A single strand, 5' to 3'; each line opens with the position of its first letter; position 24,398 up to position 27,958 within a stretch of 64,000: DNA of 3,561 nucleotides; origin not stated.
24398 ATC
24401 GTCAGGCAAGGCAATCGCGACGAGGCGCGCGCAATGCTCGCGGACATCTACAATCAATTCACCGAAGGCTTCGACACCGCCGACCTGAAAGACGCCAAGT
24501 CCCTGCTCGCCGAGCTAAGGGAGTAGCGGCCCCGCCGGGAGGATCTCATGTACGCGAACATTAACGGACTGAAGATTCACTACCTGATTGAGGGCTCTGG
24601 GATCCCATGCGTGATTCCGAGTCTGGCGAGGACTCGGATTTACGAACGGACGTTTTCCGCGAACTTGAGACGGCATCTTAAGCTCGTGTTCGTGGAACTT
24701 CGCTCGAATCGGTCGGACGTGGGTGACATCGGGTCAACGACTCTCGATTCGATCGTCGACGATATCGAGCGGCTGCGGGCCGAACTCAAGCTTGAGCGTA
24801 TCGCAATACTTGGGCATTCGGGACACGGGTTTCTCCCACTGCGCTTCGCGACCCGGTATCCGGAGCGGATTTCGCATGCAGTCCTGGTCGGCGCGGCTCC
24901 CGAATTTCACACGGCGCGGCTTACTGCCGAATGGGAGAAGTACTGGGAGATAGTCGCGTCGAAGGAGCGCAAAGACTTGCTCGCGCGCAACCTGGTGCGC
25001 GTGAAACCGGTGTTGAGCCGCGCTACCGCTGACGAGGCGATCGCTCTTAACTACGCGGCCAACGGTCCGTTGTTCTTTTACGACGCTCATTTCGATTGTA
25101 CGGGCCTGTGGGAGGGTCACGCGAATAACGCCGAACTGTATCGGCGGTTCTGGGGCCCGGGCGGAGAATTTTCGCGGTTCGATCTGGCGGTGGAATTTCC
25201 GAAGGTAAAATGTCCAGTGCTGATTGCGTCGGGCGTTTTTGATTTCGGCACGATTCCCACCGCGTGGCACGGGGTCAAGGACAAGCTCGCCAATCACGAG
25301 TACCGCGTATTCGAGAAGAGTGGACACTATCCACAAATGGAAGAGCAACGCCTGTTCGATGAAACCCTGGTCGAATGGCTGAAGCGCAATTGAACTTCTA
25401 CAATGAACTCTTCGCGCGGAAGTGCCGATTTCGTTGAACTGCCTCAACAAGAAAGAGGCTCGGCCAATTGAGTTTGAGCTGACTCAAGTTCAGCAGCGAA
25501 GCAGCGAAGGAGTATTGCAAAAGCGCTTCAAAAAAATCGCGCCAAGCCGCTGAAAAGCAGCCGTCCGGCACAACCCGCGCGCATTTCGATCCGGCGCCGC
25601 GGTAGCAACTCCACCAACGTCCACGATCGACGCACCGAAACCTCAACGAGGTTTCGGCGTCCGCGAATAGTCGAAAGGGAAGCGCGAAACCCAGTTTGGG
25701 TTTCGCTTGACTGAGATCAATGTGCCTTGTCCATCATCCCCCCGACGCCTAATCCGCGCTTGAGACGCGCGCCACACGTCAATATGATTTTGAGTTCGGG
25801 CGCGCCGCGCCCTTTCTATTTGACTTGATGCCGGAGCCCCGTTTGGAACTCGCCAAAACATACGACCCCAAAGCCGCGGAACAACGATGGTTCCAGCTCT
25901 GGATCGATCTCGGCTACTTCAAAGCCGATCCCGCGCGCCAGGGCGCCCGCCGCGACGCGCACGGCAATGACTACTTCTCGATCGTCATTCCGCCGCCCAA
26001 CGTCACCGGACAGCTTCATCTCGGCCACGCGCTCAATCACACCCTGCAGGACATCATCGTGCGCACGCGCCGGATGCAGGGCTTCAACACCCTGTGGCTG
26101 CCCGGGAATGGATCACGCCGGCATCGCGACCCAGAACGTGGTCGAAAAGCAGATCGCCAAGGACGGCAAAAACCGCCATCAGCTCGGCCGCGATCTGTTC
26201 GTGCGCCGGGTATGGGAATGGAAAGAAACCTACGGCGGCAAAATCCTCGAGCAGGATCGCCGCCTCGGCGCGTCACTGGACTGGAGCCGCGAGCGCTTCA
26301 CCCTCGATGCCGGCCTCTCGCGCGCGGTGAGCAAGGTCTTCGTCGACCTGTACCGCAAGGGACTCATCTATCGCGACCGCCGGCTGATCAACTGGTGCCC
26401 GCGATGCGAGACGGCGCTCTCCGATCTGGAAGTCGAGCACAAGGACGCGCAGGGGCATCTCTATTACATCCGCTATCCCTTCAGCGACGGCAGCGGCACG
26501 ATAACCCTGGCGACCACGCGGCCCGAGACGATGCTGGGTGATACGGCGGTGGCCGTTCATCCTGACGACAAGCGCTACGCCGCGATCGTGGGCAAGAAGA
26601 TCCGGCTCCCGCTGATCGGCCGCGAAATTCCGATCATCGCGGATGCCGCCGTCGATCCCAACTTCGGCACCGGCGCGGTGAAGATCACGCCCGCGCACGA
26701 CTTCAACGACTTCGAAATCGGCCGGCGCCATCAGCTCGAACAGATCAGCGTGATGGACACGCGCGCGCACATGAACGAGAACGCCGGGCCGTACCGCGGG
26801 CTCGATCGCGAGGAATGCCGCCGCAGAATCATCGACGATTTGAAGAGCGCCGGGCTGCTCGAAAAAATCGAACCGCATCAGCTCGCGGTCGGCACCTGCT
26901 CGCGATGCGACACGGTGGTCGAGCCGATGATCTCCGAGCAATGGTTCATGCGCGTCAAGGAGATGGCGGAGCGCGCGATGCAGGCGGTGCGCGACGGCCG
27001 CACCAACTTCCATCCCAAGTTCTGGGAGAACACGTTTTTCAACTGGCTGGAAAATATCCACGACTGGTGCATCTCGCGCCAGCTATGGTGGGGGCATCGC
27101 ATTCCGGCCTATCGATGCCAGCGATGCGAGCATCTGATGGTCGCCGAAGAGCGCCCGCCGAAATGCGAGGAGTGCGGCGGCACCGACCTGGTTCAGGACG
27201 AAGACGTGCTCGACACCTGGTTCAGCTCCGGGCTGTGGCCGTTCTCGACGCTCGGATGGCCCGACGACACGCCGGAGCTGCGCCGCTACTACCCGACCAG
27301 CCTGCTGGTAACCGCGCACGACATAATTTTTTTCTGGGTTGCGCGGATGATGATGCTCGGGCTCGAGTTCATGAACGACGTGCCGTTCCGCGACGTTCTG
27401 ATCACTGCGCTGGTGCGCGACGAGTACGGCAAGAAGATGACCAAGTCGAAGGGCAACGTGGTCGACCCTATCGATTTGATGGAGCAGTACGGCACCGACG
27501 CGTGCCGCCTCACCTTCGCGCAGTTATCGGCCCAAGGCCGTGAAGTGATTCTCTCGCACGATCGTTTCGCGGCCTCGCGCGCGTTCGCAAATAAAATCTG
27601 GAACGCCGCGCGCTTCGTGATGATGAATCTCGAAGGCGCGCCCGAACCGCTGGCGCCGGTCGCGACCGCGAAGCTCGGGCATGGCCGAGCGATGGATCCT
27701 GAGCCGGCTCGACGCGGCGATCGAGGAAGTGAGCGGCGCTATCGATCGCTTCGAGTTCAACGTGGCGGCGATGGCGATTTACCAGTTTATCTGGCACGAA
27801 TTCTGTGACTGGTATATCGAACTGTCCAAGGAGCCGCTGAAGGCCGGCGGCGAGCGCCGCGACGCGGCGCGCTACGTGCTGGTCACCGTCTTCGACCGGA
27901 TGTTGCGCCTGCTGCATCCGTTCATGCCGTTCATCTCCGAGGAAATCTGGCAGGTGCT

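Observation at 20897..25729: Two ~210-bp direct repeats with conserved hairpins bracket a lower-GC cyclase-STAND + hydrolase islet next to tRNA-Leu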

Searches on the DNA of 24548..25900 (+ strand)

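Call 13: search_rna_families(source=window, start=25380, end=25900, threshold=evalue, max_evalue=10)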
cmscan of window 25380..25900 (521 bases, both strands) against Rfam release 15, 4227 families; matches with E-value up to 10: 4.
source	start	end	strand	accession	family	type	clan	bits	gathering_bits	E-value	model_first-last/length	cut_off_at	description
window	25636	25705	-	RF01926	mir-981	Gene; miRNA;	-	18.7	51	0.014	1-86/86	no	mir-981 microRNA precursor family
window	25624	25708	-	RF01812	Pxr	Gene; sRNA;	-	17.9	80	0.98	1-109/109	no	Pxr regulatory sRNA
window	25636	25704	-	RF01529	CC3552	Gene; sRNA;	-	14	50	8.7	1-106/106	no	Cauldobacter sRNA CC3552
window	25498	25602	+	RF00628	RgsA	Gene; sRNA;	-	13.7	88.4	0.47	1-194/194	no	RgsA sRNA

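Call 52: search_with_rna_model(model_id=R1, sources=[L001, L002, L003, L006, L007, L009, L011, L012, L013, L014, L016, L020, L024, L026, L027, L028, L029, L030, L031, L033, L034, L037, L039, L040, L041, L042, L043, L044, L045, L048, L049, L050, L051, L054, L055, L058, L060, L061, L062, L063, L065, L066, L067, L068, L069, L070, L071, L072, L073, L074, L076, L078, L079, L080, L082, L084, L086, L088, L089, L091, L093, L095, L096, L097, L098, L099, L101, L104, L105, L106, L108, L110, L111, L112, L113, L115, L117, L118, L120, L122, L123, L124, L125, L126, L127, L128, L202, L203, window], max_evalue=0.001, make_alignment=true)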
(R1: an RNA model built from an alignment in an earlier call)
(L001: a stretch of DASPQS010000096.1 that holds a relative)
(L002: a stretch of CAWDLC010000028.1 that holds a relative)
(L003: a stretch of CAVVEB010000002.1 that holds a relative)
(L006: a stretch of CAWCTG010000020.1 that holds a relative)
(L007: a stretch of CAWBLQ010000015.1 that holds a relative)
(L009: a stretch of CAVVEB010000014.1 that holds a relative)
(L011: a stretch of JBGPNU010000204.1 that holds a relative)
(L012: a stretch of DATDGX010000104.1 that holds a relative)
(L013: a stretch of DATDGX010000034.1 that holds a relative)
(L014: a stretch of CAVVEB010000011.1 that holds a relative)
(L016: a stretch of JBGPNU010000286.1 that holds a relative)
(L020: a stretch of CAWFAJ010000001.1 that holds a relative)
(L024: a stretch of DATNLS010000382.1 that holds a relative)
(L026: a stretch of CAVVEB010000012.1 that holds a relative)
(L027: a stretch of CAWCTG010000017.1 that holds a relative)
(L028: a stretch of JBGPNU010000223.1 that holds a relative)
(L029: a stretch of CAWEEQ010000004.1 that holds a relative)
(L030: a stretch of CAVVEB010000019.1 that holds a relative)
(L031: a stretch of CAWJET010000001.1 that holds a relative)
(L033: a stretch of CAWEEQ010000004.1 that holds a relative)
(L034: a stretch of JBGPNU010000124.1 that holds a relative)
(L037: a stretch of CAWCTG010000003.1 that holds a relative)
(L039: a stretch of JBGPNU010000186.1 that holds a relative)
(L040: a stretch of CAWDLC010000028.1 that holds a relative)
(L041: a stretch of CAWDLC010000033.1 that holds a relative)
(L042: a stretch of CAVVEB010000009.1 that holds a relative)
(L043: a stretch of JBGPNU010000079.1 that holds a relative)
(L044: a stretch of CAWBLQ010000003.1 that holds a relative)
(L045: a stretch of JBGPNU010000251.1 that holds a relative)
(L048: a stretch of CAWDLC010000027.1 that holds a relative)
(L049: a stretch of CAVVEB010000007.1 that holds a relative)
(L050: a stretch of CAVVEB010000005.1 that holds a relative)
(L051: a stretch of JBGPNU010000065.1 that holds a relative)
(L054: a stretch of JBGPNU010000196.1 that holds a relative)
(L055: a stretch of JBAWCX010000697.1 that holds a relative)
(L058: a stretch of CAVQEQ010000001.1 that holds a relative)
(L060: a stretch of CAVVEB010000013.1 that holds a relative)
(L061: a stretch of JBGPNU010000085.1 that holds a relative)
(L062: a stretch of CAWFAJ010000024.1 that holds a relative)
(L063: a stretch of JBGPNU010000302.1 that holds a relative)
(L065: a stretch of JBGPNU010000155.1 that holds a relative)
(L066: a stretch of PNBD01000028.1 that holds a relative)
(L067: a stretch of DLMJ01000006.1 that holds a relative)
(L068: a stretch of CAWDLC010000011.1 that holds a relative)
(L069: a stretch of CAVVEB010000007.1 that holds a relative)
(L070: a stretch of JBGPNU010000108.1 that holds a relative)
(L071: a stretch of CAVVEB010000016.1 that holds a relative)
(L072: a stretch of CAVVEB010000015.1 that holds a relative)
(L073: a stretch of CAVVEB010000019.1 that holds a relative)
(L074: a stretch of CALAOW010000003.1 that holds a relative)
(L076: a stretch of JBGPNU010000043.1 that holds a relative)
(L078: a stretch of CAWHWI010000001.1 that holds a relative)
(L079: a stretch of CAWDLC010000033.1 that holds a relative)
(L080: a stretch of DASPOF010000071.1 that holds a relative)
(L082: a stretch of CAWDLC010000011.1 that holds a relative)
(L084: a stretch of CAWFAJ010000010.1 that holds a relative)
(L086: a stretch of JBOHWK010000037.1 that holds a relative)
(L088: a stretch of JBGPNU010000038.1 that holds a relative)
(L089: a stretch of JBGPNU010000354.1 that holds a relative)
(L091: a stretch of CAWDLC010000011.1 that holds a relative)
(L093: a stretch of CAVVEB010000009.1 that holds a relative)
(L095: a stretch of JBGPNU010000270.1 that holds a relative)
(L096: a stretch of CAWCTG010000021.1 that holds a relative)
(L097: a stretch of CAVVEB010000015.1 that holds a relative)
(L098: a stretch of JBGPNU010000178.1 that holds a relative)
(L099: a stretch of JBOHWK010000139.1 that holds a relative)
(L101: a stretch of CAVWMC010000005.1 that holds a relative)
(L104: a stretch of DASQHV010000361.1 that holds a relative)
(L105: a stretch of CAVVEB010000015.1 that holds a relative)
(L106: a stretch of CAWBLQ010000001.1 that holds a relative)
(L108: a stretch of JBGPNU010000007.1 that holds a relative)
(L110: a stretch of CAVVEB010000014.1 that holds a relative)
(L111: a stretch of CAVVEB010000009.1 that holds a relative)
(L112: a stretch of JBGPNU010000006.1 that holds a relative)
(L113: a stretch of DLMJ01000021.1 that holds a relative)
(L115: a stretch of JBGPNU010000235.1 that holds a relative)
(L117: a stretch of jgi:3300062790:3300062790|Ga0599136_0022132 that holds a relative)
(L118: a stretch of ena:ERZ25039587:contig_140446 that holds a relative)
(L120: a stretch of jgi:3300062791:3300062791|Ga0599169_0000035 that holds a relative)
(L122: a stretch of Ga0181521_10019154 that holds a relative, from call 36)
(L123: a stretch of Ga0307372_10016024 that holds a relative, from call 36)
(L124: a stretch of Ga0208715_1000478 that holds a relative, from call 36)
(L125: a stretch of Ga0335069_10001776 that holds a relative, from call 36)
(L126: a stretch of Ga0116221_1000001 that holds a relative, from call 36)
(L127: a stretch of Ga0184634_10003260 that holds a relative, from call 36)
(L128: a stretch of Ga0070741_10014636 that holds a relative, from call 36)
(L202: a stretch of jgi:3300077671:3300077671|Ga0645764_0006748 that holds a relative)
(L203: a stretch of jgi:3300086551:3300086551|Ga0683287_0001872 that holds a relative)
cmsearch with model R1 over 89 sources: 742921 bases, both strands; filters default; matches with E-value up to 0.001: 133.
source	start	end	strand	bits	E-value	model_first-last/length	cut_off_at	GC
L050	3327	3415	+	105.1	1.3e-25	1-89/89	no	0.48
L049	4626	4714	-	103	4.7e-25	1-89/89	no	0.51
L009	2771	2859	-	102.7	5.7e-25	1-89/89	no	0.51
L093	7871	7958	+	102.7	5.8e-25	1-89/89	no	0.48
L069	6317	6405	+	102.5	6.7e-25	1-89/89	no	0.53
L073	3862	3949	+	101.4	1.3e-24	1-89/89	no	0.51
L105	3261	3348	-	101.3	1.4e-24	1-89/89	no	0.5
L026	5773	5860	+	101.1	1.5e-24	1-89/89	no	0.44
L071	7267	7354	-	100.9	1.8e-24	1-89/89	no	0.48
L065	2020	2108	-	98.2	9.1e-24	1-89/89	no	0.46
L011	51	139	+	98.2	9.2e-24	1-89/89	no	0.51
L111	4991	5078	-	98.2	9.5e-24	1-89/89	no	0.49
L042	164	251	-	96.9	2.1e-23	1-89/89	no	0.52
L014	2058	2146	-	95.8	4e-23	1-89/89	no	0.51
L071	4883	4971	+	95.1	6.4e-23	1-89/89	no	0.47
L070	3003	3091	+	94.2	1.1e-22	1-89/89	no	0.53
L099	7407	7494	+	90.2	1.3e-21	1-89/89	no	0.49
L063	277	380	-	81.9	2.3e-19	1-89/89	no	0.57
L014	1539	1626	-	77.7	2.9e-18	1-89/89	no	0.47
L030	5135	5224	+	74.7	1.9e-17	1-89/89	no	0.52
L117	1706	1793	+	74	2.9e-17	1-89/89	no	0.62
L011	47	135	-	65.9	4.5e-15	1-89/89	no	0.52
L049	847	926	+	64.8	8.7e-15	1-89/89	no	0.57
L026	5769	5856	-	63.8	1.6e-14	1-89/89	no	0.47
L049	4630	4718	+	62.4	3.8e-14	1-89/89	no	0.49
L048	7829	7918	-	61.8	5.5e-14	1-89/89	no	0.56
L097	2441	2593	+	60.9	9.3e-14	1-89/89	no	0.62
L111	4995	5082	+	59.8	1.9e-13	1-89/89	no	0.51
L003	1374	1453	+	59.7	2e-13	1-89/89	no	0.55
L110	1553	1632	-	59.4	2.4e-13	1-89/89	no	0.54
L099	7403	7490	-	59.1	2.9e-13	1-89/89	no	0.48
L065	2024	2112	+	58.7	3.8e-13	1-89/89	no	0.48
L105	3265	3352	+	57.9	6.1e-13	1-89/89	no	0.51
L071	4879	4967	-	57.8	6.6e-13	1-89/89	no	0.47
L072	747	827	-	56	2e-12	1-89/89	no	0.54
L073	3858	3945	-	55.7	2.4e-12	1-89/89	no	0.49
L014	2062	2150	+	53.2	1.1e-11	1-89/89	no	0.52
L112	1286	1396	+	52.8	1.5e-11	1-89/89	no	0.53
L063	281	384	+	52.1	2.2e-11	1-89/89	no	0.57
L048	7833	7922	+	48.9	1.6e-10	1-89/89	no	0.57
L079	5446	5545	-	48.7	1.8e-10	1-89/89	no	0.56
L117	1702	1789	-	45.3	1.5e-09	1-89/89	no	0.61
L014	1543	1630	+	43.4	4.8e-09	1-89/89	no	0.48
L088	7107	7174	-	42.4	8.8e-09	1-89/89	no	0.54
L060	2381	2464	-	41.3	1.7e-08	1-89/89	no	0.58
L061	391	448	+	41.3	1.7e-08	1-89/89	no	0.45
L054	6434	6518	-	41.1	2e-08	1-89/89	no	0.56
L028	4151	4234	-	39.6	4.9e-08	1-89/89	no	0.56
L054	5376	5446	+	37.5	1.9e-07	1-89/89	no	0.59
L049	843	922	-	37.3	2.1e-07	1-89/89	no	0.59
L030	5131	5220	-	37.1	2.3e-07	1-89/89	no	0.52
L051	7716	7780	+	37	2.5e-07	1-89/89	no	0.55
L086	4270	4353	-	36.2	4e-07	1-89/89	no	0.55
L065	164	246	-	36.2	4.2e-07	1-89/89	no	0.53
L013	3064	3135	+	36.1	4.3e-07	1-89/89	no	0.57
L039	118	206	-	35.6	5.8e-07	1-89/89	no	0.56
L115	2781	2872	+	35.3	7.1e-07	1-89/89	no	0.61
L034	5435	5500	-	35.2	7.7e-07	1-89/89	no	0.56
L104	721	792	+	34.6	1.1e-06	1-89/89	no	0.54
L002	3535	3616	-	34.5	1.2e-06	1-89/89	no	0.59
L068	51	121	-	34.4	1.2e-06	1-89/89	no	0.49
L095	4976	5064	-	34.3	1.3e-06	1-89/89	no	0.57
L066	153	223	+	34.3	1.3e-06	1-89/89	no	0.63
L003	1370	1449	-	34.2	1.4e-06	1-89/89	no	0.55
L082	6672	6759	+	34.1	1.5e-06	1-89/89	no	0.61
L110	1557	1636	+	34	1.6e-06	1-89/89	no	0.56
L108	7821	7915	-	34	1.6e-06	1-89/89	no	0.58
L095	3039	3117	+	33.9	1.7e-06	1-89/89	no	0.49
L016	4574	4650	+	33.9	1.7e-06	1-89/89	no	0.52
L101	2753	2861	+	33.7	2e-06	1-89/89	no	0.61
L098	7016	7107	-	33.1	2.7e-06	1-89/89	no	0.59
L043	7115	7214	+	32.9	3.1e-06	1-89/89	no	0.57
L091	2692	2769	+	32.6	3.9e-06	1-89/89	no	0.51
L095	1186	1273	-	32.6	3.9e-06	1-89/89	no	0.57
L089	2932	3015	-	32.4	4.3e-06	1-89/89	no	0.56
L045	3476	3575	-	32.3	4.5e-06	1-89/89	no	0.52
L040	49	150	-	32.3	4.5e-06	1-89/89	no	0.64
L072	751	831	+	31.5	7.5e-06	1-89/89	no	0.56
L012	811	887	+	31.5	7.7e-06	1-89/89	no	0.57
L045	4128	4207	-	31.4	7.8e-06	1-89/89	no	0.51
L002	2334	2418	-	31.4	8.1e-06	1-89/89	no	0.59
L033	2573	2641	+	31.2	8.8e-06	1-89/89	no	0.46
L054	6574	6654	+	30.6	1.3e-05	1-89/89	no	0.53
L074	6674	6778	+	30.4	1.5e-05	1-89/89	no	0.56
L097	2510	2589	-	30.1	1.8e-05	1-89/89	no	0.57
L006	256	321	+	30.1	1.8e-05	1-89/89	no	0.62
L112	1354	1430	-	30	1.9e-05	1-89/89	no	0.53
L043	1248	1339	+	29.5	2.5e-05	1-89/89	no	0.58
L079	5450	5530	+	29.5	2.6e-05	1-89/89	no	0.53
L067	5364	5432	+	29.2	3e-05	1-89/89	no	0.54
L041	1237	1302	+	28.6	4.4e-05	1-89/89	no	0.55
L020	6985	7050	+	28.6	4.4e-05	1-89/89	no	0.61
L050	3280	3361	-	28.4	5e-05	1-89/89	no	0.59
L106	3466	3566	-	28.3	5.4e-05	1-89/89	no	0.57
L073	6331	6399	-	28.2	5.8e-05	1-89/89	no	0.59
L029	2538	2619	-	28.1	6.2e-05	1-89/89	no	0.56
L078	6865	6965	+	28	6.4e-05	1-89/89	no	0.54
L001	2873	2896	+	27.8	7.5e-05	56-79/89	no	0.58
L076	7466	7489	-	27.8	7.5e-05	56-79/89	no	0.58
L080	2292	2315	+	27.8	7.5e-05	56-79/89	no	0.58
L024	7621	7730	+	27.7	7.9e-05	1-89/89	no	0.55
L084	3804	3880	+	27.3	0.0001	1-89/89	no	0.61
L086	4274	4357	+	27.2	0.0001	1-89/89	no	0.56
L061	388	444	-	27.2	0.00011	1-89/89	no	0.44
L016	4608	4672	-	27.2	0.00011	1-89/89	no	0.51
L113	2272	2336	-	27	0.00012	1-89/89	no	0.55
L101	4596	4701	+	26.9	0.00013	1-89/89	no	0.58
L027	36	101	+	26.7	0.00015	1-89/89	no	0.61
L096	715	780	+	26.7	0.00015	1-89/89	no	0.61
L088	7207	7320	-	26.5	0.00016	1-89/89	no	0.49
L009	2716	2813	+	26.5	0.00017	1-89/89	no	0.49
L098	6943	7058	+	26.2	0.0002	1-89/89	no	0.47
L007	4349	4429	+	26.2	0.0002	1-89/89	no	0.54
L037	4392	4472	+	26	0.00022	1-89/89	no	0.56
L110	1706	1793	-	25.7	0.00027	1-89/89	no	0.6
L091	2690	2765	-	25.3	0.00034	1-89/89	no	0.51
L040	1202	1283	-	24.9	0.00043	1-89/89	no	0.45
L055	1201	1272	-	24.6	0.00053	1-89/89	no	0.54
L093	7826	7904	-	24.6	0.00053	1-89/89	no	0.56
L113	722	786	+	24.6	0.00053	1-89/89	no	0.62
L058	119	183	+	24.4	0.00058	1-89/89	no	0.6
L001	2864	2942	-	24.4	0.00062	1-89/89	no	0.62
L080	2283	2361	-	24.4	0.00062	1-89/89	no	0.62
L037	5480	5545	+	24.1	0.00072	1-89/89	no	0.64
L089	2936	3019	+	24.1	0.00073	1-89/89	no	0.55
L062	704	772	-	24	0.00076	1-89/89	no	0.59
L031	5649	5718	+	23.7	0.00092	1-89/89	no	0.64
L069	6373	6395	-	23.7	0.00093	57-79/89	no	0.61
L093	7926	7948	-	23.7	0.00093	57-79/89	no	0.61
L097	2296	2405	+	23.6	0.00097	1-89/89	no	0.64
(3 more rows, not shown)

Alignment A4: 133 matches aligned to the model, 241 columns, each read 5' to 3' on its own strand. Consensus structure (alignment columns), stored with it:
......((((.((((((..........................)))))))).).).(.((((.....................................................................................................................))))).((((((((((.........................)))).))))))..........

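Call 80: search_dna_similar(query=window:25519-25729:+, collection=plasmids, mode=distant, max_rows=8)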
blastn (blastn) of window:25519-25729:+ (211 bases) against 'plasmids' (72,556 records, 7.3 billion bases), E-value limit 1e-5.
No match.

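Call 81: search_dna_similar(query=window:25519-25729:+, collection=phages, mode=distant, max_rows=8)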
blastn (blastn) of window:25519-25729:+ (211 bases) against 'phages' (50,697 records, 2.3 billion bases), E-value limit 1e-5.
No match.

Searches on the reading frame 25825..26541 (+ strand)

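Call 20: search_protein_families(library=pfam, proteins=[window:25825-26541:+], max_evalue=0.01)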
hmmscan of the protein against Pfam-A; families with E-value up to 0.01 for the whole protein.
window:25825-26541:+ (238 aa): 2 families
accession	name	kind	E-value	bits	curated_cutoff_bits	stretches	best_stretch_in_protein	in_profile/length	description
PF00133.28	tRNA-synt_1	-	5.9e-19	68.6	22.7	1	22-94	2-68/414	tRNA synthetases class I (I, L, M and V)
PF09334.17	tRNA-synt_1g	-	0.00047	19.5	20.1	1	58-94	8-44/391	tRNA synthetases class I (M)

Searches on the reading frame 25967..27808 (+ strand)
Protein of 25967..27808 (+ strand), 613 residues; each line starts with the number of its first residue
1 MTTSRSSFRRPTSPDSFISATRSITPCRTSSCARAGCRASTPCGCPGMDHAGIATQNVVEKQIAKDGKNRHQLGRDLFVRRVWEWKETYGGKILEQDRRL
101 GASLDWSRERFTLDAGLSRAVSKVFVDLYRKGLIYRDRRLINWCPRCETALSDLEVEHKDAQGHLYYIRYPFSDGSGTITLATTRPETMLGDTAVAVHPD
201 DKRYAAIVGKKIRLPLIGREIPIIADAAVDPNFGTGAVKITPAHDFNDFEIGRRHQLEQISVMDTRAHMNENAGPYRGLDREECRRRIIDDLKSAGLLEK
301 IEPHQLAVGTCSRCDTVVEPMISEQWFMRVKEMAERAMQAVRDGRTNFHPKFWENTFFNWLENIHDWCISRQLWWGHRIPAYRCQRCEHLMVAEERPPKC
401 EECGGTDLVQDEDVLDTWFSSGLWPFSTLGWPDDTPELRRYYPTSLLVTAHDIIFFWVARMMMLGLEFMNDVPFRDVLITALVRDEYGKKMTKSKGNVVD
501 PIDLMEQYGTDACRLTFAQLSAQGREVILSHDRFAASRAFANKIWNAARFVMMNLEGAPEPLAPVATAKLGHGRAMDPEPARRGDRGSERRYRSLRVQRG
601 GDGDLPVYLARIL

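Call 20: search_protein_families(library=pfam, proteins=[window:25967-27808:+], max_evalue=0.01)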
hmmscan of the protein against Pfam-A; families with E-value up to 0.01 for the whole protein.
window:25967-27808:+ (613 aa): 4 families
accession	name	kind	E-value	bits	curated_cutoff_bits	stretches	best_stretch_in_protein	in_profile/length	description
PF00133.28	tRNA-synt_1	-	1.2e-117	393.6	22.7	1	46-528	67-412/414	tRNA synthetases class I (I, L, M and V)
PF09334.17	tRNA-synt_1g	-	1.4e-16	60.7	20.1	2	299-382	157-240/391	tRNA synthetases class I (M)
PF13603.12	tRNA-synt_1_2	-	2.8e-08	33.9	25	1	209-269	86-146/185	Leucyl-tRNA synthetase, editing domain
PF23455.1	DUF7129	-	0.0042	17.2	30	1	381-406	11-36/45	Domain of unknown function (DUF7129)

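Call 36: find_related_loci(query=window:26111-27649:+, collection=metagenome_contigs, flank=10000)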
Query window:26111-27649:+ (513 aa) in metagenome_contigs; peptide patterns used: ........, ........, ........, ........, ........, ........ (x = any residue, [..] = any of these).
598 stretches matched a pattern (row limit reached: there are more); 596 encode a relative of the query (tblastn E <= 1e-3); the best 80 are kept; 80 distinct loci.
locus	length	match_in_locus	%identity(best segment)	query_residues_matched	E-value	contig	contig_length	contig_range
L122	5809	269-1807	79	1-513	0e+0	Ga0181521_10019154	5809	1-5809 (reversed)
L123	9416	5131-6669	80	1-513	0e+0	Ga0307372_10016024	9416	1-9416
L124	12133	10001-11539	78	1-513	0e+0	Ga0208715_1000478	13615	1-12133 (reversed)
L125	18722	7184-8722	77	1-513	0e+0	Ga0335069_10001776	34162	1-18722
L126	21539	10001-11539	77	1-513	0e+0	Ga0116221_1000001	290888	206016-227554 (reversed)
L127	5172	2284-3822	76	1-513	0e+0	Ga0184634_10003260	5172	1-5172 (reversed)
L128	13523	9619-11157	79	1-513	0e+0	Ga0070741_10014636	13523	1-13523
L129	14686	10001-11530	63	1-509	0e+0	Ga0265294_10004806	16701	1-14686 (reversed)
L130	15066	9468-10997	62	1-510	0e+0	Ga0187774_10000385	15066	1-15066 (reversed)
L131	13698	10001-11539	60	1-513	0e+0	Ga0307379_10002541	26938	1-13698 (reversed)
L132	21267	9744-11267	62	1-508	0e+0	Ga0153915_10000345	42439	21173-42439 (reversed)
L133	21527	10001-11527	62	1-509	0e+0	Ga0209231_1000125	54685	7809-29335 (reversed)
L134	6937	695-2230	61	1-512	0e+0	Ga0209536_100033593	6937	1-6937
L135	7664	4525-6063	60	1-513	0e+0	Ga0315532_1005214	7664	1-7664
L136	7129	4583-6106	61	1-508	0e+0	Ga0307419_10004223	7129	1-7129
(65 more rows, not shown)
